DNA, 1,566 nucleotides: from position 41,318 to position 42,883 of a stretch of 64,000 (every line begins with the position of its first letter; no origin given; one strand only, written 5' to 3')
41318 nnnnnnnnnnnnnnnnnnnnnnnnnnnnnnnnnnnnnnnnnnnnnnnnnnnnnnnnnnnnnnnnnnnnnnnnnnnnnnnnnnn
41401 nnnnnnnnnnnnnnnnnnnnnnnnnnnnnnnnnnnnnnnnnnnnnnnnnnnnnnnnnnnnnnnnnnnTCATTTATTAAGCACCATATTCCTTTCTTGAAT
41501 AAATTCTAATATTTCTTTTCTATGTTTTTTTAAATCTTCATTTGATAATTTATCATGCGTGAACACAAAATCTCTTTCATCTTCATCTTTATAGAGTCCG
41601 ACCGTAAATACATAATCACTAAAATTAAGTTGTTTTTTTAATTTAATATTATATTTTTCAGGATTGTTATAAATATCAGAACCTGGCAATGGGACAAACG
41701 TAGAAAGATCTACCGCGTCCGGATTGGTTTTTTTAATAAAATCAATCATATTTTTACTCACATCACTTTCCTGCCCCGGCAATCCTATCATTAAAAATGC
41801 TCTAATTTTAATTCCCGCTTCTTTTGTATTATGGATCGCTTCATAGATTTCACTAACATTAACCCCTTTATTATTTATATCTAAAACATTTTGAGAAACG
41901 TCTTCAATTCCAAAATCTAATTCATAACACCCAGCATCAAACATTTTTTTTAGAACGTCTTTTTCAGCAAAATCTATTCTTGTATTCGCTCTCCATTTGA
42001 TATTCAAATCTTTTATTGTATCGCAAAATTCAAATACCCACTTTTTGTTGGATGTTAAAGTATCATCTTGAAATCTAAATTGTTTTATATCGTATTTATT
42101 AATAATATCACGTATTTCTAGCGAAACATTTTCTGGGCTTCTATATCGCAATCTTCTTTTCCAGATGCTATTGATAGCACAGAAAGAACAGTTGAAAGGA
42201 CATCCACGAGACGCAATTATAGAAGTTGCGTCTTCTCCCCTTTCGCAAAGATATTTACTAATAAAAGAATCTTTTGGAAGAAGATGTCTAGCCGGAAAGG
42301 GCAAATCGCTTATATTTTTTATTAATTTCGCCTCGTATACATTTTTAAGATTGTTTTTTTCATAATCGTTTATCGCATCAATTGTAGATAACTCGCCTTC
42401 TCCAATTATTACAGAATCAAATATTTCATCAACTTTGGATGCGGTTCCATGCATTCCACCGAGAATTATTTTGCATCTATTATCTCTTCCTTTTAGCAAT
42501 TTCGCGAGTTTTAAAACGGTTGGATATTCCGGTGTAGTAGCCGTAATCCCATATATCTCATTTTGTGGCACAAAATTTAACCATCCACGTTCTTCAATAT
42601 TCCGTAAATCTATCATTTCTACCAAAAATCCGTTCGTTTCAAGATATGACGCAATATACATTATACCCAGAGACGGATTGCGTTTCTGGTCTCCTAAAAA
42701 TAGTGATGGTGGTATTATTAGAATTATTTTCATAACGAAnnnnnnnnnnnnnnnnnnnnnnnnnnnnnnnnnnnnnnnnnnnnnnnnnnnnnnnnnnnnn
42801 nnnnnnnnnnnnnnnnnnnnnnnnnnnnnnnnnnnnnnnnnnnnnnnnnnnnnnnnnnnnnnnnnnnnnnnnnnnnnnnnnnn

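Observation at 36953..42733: Carbamoyltransferase, GMD, DegT aminotransferase and B12-radical-SAM in one co-directional run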

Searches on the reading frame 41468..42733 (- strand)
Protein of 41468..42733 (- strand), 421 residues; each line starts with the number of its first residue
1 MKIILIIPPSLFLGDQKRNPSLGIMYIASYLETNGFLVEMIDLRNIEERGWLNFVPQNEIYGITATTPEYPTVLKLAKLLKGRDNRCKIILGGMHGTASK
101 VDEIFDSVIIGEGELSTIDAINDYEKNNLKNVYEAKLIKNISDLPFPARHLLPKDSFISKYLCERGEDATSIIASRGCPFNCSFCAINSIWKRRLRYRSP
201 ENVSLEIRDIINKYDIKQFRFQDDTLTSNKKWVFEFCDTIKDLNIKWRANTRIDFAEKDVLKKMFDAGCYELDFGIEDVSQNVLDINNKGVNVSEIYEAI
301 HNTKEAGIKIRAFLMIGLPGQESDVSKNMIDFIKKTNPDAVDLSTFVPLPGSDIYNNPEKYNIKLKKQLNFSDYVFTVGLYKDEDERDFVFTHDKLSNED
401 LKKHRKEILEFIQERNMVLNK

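Call 4: search_protein_families(library=pfam, proteins=[window:41468-42733:-], max_evalue=0.01)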
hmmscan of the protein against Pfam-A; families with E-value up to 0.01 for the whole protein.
window:41468-42733:- (421 aa): 3 families
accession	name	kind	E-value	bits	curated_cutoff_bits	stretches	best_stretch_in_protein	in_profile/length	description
PF04055.27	Radical_SAM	-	3.5e-21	76.5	29.5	1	172-324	1-157/166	Radical SAM superfamily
PF02310.24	B12-binding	-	6e-12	45.9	32.1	1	20-114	13-114/121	B12 binding domain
PF19864.5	Radical_SAM_N2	-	0.0031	17.4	29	0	80-144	79-145/151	Radical SAM proteins, N-terminal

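Call 9: search_protein_families(library=ncbifam, proteins=[window:41468-42733:-], max_evalue=0.001)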
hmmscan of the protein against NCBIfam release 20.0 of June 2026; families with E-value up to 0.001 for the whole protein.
window:41468-42733:- (421 aa): 35 families (the best 25 are shown)
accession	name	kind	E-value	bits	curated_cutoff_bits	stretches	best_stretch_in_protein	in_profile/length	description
NF050148.1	rSAM_ApyD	equivalog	1.6e-39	135.9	750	1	72-358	89-393/645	RiPP biosynthesis radical SAM protein ApyD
TIGR03471.1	HpnJ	equivalog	1.1e-37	130.1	577.6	1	111-360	137-389/472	hopanoid biosynthesis associated radical SAM protein HpnJ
TIGR04479.1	bcpD_PhpK_rSAM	subfamily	2.2e-35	122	600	1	169-364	241-437/504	PhpK family radical SAM P-methyltransferase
TIGR02026.1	BchE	equivalog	9.7e-33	113.8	481.35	1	166-378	191-408/497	magnesium-protoporphyrin IX monomethyl ester anaerobic oxidative cyclase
NF038361.1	rSAM_Sden_1168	equivalog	8.6e-31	107.1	575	1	137-357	246-472/560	Sden_1168 family B12-binding radical SAM P-methyltransferase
TIGR04013.1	B12_SAM_MJ_1487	hypoth_equivalog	2.2e-26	92.6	251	2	59-221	45-202/382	TIGR04013 family B12-binding domain/radical SAM domain-containing protein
TIGR04367.1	HpnR_B12_rSAM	equivalog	3.5e-22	78.6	650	1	1-358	1-373/490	hopanoid C-3 methylase HpnR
TIGR04072.2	rSAM_ladder_B12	equivalog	2.3e-21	76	360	1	105-336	121-349/443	lipid biosynthesis B12-binding/radical SAM protein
NF033070.1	rSAM_AprD4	equivalog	2.3e-20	72.9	500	1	138-356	167-388/456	AprD4 family radical SAM diol-dehydratase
TIGR04190.1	B12_SAM_Ta0216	equivalog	4.3e-19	68.5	500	1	169-374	219-441/554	TIGR04190 family B12-binding domain/radical SAM domain protein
TIGR04385.1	B12_rSAM_cofa1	equivalog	4.8e-19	68.9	450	1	169-335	195-366/438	B12 lower ligand biosynthesis radical SAM protein BzaD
TIGR03975.1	rSAM_ocin_1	subfamily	9.7e-19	67.3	281.85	1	58-407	129-500/606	RiPP maturation radical SAM C-methyltransferase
TIGR04014.1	B12_SAM_MJ_0865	equivalog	1.2e-18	67.1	360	1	106-355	91-355/434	methyl-coenzyme M reductase glutamine C-methyltransferase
NF040542.1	rSAM_RCCLKC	equivalog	1.3e-13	50.9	450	1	74-337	66-351/423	arsinothricin biosynthesis radical SAM protein ArsL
TIGR04295.1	B12_rSAM_oligo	hypoth_equivalog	2.1e-13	49.7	400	1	137-355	168-381/422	TIGR04295 family B12-binding domain-containing radical SAM protein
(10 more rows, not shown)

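Call 10: search_dna_similar(query=window:41468-42733:-, collection=phages, mode=protein, max_rows=25)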
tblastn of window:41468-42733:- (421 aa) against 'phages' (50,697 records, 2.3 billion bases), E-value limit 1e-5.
Records with a match: 5; places in all: 5; records where one place covers at least 80% of the query: 2.
Best place of each record, by identity: <60% 5.
By first word of the organism name: Bacteriophage 3; Streptomyces 2.
By host as written in the record: - 3; Streptomyces flavovirens 2.
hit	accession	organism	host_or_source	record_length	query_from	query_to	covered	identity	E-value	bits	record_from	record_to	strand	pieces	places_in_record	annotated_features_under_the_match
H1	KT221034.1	Streptomyces phage SF3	Streptomyces flavovirens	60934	20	377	85%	25.5%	4e-27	120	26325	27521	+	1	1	hypothetical protein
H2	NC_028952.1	Streptomyces phage SF3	Streptomyces flavovirens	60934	20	377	85%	25.5%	4e-27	120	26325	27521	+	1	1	B12-binding domain-containing radical SAM protein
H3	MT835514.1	Bacteriophage sp.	human fecal samples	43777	75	363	69%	24.3%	2e-6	56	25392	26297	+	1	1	record has no annotation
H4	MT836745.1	Bacteriophage sp.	human fecal samples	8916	72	333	62%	22.3%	2e-7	59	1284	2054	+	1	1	record has no annotation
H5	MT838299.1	Bacteriophage sp.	human fecal samples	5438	175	335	38%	24.9%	7e-7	57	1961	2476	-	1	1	record has no annotation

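Call 12: find_encoding_contigs(protein=window:41468-42733:-, flank=10000, max_places=6)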
Protein window:41468-42733:- (421 aa): 2 contigs read that carry it; 2 places shown.
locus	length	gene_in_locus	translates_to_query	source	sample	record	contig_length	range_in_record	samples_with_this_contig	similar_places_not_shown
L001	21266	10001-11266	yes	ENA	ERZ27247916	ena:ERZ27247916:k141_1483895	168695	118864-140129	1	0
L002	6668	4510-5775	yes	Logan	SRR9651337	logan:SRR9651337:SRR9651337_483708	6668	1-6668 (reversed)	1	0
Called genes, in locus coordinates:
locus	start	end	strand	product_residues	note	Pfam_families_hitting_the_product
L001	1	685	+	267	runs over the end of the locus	-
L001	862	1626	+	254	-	PF07460:NUMOD3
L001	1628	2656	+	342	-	-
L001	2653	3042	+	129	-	-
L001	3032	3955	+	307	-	PF01073:3Beta_HSD, PF01370:Epimerase, PF02719:Polysacc_synt_2, PF04321:RmlD_sub_bind, PF16363:GDP_Man_Dehyd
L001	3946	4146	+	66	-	-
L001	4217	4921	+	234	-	-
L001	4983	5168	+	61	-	-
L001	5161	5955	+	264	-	PF00535:Glycos_transf_2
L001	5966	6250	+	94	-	-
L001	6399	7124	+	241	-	PF00092:VWA (faint), PF13768:VWA_3 (weak)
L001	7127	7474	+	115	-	-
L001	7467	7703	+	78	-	-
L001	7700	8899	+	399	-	PF00535:Glycos_transf_2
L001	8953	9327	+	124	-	PF13489:Methyltransf_23, PF13847:Methyltransf_31 (faint), PF08241:Methyltransf_11 (faint), PF08242:Methyltransf_12 (faint), PF13649:Methyltransf_25 (faint)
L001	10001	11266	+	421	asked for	PF02310:B12-binding, PF04055:Radical_SAM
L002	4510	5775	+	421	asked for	PF02310:B12-binding, PF04055:Radical_SAM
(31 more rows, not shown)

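Call 13: find_homologous_proteins(query=window:41468-42733:-, max_evalue=0.00001)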
Query window:41468-42733:- (421 aa): 3631 proteins with E <= 0.00001 among 8000 candidates; the best 120 are listed.
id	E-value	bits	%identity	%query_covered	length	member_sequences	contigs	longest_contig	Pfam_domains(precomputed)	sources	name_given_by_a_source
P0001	9.1e-273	922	96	100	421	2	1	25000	PF04055.28,PF02310.25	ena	-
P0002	8.8e-205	698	72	100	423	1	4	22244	PF04055.28,PF02310.25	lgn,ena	-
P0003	8.9e-205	698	72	100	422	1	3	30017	PF04055.28,PF02310.25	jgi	-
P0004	3.0e-204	697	71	100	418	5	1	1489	PF04055.28,PF02310.25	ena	-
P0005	6.0e-204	696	73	100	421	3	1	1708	PF04055.28,PF02310.25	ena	-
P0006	9.8e-165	567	57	100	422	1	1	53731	PF04055.28,PF19864.6,PF02310.25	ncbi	ncbi:MAG: radical SAM protein [bacterium]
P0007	5.0e-164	564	58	100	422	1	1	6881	PF04055.28,PF19864.6,PF02310.25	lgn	-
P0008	1.3e-163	563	57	100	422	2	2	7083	PF04055.28,PF19864.6,PF02310.25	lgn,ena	-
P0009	3.7e-163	561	57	100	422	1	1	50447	PF04055.28,PF19864.6,PF02310.25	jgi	-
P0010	1.6e-161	556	56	100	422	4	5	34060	PF04055.28,PF02310.25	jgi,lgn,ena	-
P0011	1.7e-161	556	57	100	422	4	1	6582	PF04055.28,PF02310.25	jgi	jgi:radical SAM superfamily enzyme YgiQ (UPF0313 family)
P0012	2.2e-160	552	57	100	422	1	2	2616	PF04055.28,PF02310.25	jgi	jgi:radical SAM superfamily enzyme YgiQ (UPF0313 family)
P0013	3.2e-160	552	57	100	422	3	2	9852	PF04055.28,PF19864.6,PF02310.25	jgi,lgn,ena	-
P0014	3.6e-159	548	59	100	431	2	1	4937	PF04055.28,PF02310.25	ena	-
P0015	5.0e-159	548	57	100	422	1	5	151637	PF04055.28,PF19864.6,PF02310.25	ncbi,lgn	-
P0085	9.2e-116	405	45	100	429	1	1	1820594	PF04055.28,PF02310.25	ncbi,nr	ncbi:MAG: B12-binding domain-containing radical SAM protein [Candidatus Omnitrophota bacterium]|nr:M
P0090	8.2e-115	402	45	100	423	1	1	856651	PF04055.28,PF19864.6,PF02310.25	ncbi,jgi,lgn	ncbi:MAG: radical SAM protein [Candidatus Pacearchaeota archaeon]|jgi:radical SAM superfamily enzyme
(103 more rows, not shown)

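Call 14: find_encoding_contigs(protein=P0015, flank=8000, max_places=2)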
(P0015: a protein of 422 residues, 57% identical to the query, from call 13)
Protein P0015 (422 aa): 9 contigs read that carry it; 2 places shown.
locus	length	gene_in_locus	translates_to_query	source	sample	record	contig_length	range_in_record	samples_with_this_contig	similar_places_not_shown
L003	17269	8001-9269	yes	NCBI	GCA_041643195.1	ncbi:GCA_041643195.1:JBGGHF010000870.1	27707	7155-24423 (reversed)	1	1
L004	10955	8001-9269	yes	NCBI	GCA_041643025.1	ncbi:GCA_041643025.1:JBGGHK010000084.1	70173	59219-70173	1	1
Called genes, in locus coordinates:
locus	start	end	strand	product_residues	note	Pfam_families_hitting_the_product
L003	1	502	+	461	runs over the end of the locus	-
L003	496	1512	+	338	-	PF00852:Glyco_transf_10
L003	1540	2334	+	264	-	PF00483:NTP_transferase, PF12804:NTP_transf_3 (weak)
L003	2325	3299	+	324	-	PF00106:adh_short (weak), PF04321:RmlD_sub_bind, PF01073:3Beta_HSD, PF01370:Epimerase, PF02719:Polysacc_synt_2, PF16363:GDP_Man_Dehyd, PF07993:NAD_binding_4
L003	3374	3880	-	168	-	PF00293:NUDIX (weak)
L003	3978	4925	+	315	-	PF00106:adh_short (weak), PF01073:3Beta_HSD, PF01370:Epimerase, PF02719:Polysacc_synt_2, PF04321:RmlD_sub_bind, PF16363:GDP_Man_Dehyd, PF07993:NAD_binding_4 (weak)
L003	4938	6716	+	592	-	PF02776:TPP_enzyme_N, PF00205:TPP_enzyme_M, PF02775:TPP_enzyme_C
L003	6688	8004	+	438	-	PF00155:Aminotran_1_2 (faint), PF00266:Aminotran_5 (weak), PF01041:DegT_DnrJ_EryC1, PF01053:Cys_Met_Meta_PP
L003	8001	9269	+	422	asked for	PF02310:B12-binding, PF19864:Radical_SAM_N2 (weak), PF04055:Radical_SAM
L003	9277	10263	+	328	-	PF00535:Glycos_transf_2, PF13641:Glyco_tranf_2_3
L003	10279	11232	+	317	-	PF00535:Glycos_transf_2, PF10111:Glyco_tranf_2_2 (weak), PF13641:Glyco_tranf_2_3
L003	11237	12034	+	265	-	PF01209:Ubie_methyltran, PF03848:TehB, PF05175:MTS (weak), PF13489:Methyltransf_23, PF13847:Methyltransf_31, PF08241:Methyltransf_11, PF08242:Methyltransf_12, PF13649:Methyltransf_25, +1 more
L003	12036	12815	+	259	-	PF05175:MTS (weak), PF01209:Ubie_methyltran, PF13489:Methyltransf_23, PF06325:PrmA, PF13649:Methyltransf_25, PF13847:Methyltransf_31, PF08241:Methyltransf_11, PF08242:Methyltransf_12, +6 more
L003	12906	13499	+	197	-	PF02397:Bac_transf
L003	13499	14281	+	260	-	PF00456:Transketolase_N, PF13292:DXP_synthase_N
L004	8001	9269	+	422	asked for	PF02310:B12-binding, PF19864:Radical_SAM_N2 (weak), PF04055:Radical_SAM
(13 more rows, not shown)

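Call 15: find_encoding_contigs(protein=P0085, flank=8000, max_places=2)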
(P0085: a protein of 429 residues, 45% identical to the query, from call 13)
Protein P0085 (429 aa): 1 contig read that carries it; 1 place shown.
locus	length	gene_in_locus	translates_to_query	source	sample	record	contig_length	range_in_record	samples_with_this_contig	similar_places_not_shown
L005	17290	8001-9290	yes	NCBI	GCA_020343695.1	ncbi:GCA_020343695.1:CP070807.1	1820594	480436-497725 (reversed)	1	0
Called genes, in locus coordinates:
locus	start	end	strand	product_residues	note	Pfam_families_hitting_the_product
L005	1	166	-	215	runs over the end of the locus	PF01590:GAF, PF13185:GAF_2, PF13492:GAF_3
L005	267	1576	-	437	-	-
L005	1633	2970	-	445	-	-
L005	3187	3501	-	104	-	PF00076:RRM_1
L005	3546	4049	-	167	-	PF00254:FKBP_C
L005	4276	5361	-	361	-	-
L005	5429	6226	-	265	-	PF01476:LysM, PF01510:Amidase_2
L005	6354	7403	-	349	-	PF01075:Glyco_transf_9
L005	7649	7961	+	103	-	-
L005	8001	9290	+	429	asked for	PF02310:B12-binding, PF04055:Radical_SAM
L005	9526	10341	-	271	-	PF00551:Formyl_trans_N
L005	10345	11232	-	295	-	PF04055:Radical_SAM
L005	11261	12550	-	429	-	PF04055:Radical_SAM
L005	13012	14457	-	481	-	PF02310:B12-binding (weak), PF04055:Radical_SAM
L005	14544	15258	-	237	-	PF05050:Methyltransf_21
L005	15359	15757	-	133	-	PF00072:Response_reg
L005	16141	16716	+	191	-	PF07883:Cupin_2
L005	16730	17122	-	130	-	PF00072:Response_reg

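Call 16: find_encoding_contigs(protein=P0090, flank=8000, max_places=2)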
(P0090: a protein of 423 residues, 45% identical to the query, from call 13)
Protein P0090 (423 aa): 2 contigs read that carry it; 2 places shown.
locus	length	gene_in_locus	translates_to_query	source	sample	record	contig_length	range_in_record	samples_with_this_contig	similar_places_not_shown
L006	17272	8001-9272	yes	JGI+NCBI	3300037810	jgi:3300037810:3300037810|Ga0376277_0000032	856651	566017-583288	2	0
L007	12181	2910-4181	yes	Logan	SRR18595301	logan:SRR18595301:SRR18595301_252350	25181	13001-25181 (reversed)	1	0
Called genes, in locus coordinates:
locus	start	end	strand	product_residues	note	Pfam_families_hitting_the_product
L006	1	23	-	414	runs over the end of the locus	PF04055:Radical_SAM, PF13186:SPASM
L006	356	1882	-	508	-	PF01467:CTP_transf_like, PF00294:PfkB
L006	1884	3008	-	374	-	PF04055:Radical_SAM, PF13186:SPASM (weak)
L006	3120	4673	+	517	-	PF01943:Polysacc_synt, PF13440:Polysacc_synt_3, PF01554:MatE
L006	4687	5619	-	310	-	PF01073:3Beta_HSD (faint), PF01370:Epimerase, PF04321:RmlD_sub_bind (weak), PF16363:GDP_Man_Dehyd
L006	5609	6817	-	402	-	PF01041:DegT_DnrJ_EryC1, PF01212:Beta_elim_lyase (weak)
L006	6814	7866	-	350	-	PF01370:Epimerase, PF02719:Polysacc_synt_2 (weak), PF04321:RmlD_sub_bind, PF16363:GDP_Man_Dehyd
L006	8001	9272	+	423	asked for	PF02310:B12-binding, PF19864:Radical_SAM_N2, PF04055:Radical_SAM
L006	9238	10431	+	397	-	PF00534:Glycos_transf_1, PF13692:Glyco_trans_1_4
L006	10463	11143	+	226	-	PF13469:Sulfotransfer_3 (faint)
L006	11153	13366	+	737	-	PF00224:PK, PF14306:PUA_2, PF01747:ATP-sulfurylase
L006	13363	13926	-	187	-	PF13489:Methyltransf_23, PF13847:Methyltransf_31 (faint), PF08242:Methyltransf_12 (faint)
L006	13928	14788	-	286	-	PF00535:Glycos_transf_2, PF10111:Glyco_tranf_2_2, PF13641:Glyco_tranf_2_3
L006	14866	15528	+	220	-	-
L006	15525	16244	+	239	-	PF01209:Ubie_methyltran, PF13489:Methyltransf_23, PF07021:MetW (weak), PF13847:Methyltransf_31, PF08241:Methyltransf_11, PF08242:Methyltransf_12, PF13649:Methyltransf_25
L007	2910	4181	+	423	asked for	PF02310:B12-binding, PF19864:Radical_SAM_N2, PF04055:Radical_SAM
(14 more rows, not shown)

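Call 22: search_solved_structures(query=window:41468-42733:-, max_evalue=0.001, show_alignments=2)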
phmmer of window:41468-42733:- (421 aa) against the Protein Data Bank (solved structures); distinct sequences matched with E-value up to 0.001: 21.
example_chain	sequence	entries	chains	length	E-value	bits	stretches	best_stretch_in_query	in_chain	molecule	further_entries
6fd2_B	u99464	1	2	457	7.5e-17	64.5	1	141-355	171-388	Putative apramycin biosynthetic oxidoreductase 4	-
9ccb_A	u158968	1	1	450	8e-12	48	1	172-355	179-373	Radical SAM core domain-containing protein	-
6iad_A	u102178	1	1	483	1.4e-07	34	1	239-356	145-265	Histone acetyltransferase, ELP3 family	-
6iaz_A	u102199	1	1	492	1.4e-07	34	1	239-356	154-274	Histone acetyltransferase, ELP3 family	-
6ia8_A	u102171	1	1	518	1.6e-07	33.8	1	239-356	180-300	Histone acetyltransferase, ELP3 family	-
8ptx_C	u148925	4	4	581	2.7e-07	33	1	249-356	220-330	Elongator complex protein 3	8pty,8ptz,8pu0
8avg_C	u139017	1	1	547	1.2e-06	30.9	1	250-355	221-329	Elongator complex protein 3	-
2qgq_A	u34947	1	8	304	5.3e-05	25.5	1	174-368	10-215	Protein TM_1862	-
4jc0_A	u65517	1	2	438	9.1e-05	24.7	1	174-368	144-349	Ribosomal protein S12 methylthiotransferase RimO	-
5l7l_A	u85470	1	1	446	0.00012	24.3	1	250-328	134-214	ELP3 family, ELP3 family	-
6ia6_A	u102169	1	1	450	0.00012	24.3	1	250-328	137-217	ELP3 family, ELP3 family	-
5l7j_A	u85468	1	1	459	0.00013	24.2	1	250-328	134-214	ELP3 family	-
3ciw_A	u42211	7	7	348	0.00023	23.4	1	153-358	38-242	FeFe-Hydrogenase maturase | [FeFe] hydrogenase maturase subunit HydE | Biotin synthetase, putative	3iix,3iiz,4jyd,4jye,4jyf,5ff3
5fep_A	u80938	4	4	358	0.00023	23.4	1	153-358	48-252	[FeFe] hydrogenase maturase subunit HydE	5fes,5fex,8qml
7o1p_A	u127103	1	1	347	0.00025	23.3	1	154-358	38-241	[FeFe] hydrogenase maturase subunit HydE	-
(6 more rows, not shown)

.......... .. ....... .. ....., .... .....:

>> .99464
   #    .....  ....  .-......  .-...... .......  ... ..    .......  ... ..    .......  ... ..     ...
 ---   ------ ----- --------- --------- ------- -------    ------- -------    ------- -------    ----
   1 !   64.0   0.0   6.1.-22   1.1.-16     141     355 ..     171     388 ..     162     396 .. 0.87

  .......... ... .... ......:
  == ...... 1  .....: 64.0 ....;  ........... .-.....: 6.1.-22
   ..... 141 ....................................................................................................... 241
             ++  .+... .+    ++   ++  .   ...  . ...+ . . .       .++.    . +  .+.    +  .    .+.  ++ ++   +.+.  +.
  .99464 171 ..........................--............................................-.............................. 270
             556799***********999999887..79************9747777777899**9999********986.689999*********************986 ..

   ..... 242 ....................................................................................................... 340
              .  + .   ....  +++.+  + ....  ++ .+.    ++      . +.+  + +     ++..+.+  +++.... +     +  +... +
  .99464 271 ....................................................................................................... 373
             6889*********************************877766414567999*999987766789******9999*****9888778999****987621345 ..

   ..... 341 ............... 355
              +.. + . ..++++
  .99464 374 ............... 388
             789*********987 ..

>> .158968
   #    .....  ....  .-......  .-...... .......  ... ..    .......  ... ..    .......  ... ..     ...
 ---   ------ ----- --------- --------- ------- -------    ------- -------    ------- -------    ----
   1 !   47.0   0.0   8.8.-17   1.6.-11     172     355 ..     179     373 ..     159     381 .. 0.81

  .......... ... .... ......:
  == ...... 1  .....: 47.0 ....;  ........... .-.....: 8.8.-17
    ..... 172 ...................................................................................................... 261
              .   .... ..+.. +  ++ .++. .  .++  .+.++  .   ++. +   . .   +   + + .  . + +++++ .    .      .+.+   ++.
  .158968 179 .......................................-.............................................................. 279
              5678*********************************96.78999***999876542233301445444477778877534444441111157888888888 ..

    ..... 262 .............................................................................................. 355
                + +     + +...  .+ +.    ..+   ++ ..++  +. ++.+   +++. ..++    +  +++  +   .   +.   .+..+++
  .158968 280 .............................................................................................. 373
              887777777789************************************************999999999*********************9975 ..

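Call 36: find_related_loci(query=A2, collection=viral_contigs, flank=10000)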
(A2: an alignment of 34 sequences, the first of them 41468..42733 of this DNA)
Query A2 (421 aa) in viral_contigs; peptide patterns used: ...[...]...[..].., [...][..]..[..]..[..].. (x = any residue, [..] = any of these).
600 stretches matched a pattern (row limit reached: there are more); 313 encode a relative of the query (tblastn E <= 1e-3); the best 80 are kept; 80 distinct loci.
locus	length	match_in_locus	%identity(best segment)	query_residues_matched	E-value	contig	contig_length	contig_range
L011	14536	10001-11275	48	1-421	1e-134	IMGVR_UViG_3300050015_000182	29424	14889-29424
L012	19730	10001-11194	37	2-412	6e-81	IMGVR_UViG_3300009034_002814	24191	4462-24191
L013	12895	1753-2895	36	1-376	2e-76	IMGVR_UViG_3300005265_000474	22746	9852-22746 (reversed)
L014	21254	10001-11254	36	1-414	3e-76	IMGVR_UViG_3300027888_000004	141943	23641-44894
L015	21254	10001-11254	36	1-414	3e-76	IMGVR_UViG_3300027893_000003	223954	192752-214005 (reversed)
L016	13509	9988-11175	35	1-390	4e-76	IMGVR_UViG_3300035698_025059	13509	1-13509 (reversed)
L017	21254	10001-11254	36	1-414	3e-76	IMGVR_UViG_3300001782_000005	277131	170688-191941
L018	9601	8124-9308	37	1-390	2e-75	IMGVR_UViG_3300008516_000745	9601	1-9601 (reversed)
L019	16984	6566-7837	35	2-412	1e-74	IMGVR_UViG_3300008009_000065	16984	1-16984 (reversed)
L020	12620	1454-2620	33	1-374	2e-74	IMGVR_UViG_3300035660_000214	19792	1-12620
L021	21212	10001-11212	34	1-417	2e-73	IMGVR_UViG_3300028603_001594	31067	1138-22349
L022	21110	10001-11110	36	1-365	3e-73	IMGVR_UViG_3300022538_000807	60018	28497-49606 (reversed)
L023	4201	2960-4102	36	1-368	6e-73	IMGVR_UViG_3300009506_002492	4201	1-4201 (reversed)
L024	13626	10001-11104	37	1-367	2e-72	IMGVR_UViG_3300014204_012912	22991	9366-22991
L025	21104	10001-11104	37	1-367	2e-72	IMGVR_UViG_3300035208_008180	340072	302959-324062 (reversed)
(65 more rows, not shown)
